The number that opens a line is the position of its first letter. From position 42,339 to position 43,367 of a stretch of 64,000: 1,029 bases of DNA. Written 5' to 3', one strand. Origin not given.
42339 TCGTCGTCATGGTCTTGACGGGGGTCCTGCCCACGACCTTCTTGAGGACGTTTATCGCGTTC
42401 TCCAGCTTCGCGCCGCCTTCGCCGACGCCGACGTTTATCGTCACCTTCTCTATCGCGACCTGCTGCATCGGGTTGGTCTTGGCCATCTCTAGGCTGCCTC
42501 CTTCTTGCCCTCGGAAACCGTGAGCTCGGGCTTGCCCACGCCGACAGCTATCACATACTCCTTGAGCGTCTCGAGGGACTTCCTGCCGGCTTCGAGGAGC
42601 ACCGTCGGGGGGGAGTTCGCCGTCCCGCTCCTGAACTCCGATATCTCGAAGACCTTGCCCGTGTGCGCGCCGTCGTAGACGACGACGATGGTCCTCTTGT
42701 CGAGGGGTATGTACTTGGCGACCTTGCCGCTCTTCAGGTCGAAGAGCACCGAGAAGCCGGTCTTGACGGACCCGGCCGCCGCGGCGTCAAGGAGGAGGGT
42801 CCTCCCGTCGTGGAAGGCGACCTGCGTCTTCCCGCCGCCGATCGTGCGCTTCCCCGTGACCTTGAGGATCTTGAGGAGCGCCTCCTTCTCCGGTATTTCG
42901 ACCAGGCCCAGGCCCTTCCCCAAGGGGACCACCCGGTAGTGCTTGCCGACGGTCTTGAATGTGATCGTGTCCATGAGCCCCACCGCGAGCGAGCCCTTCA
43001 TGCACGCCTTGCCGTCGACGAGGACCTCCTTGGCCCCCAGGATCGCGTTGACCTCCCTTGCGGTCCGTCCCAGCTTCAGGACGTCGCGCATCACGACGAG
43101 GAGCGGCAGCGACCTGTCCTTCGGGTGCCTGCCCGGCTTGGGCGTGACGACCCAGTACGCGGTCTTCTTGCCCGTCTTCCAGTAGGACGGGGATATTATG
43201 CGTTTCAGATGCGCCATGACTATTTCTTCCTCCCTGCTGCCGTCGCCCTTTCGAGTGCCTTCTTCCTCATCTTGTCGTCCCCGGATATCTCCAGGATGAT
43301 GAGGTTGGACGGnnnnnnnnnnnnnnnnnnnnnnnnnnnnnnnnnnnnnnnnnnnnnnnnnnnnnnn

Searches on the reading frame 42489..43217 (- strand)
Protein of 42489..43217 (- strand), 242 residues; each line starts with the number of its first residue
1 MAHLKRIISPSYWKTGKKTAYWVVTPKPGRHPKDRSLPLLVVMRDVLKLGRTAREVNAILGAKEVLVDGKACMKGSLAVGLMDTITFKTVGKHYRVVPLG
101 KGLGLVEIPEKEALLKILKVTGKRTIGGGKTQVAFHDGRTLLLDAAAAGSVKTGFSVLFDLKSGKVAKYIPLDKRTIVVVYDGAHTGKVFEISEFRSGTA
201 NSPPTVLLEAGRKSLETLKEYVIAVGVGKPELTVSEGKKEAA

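Call 76: search_protein_families(library=pfam, proteins=[window:42489-43217:-], max_evalue=0.00001)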
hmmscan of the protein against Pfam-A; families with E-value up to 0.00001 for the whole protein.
window:42489-43217:- (242 aa): 2 families
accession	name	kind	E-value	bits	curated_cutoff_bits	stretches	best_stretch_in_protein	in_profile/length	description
PF00900.26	Ribosomal_S4e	-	3.3e-16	59.2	25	1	91-166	2-75/75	Ribosomal family S4e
PF08071.17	RS4NT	-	5.6e-07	29.9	27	1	3-33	6-36/37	RS4NT (NUC023) domain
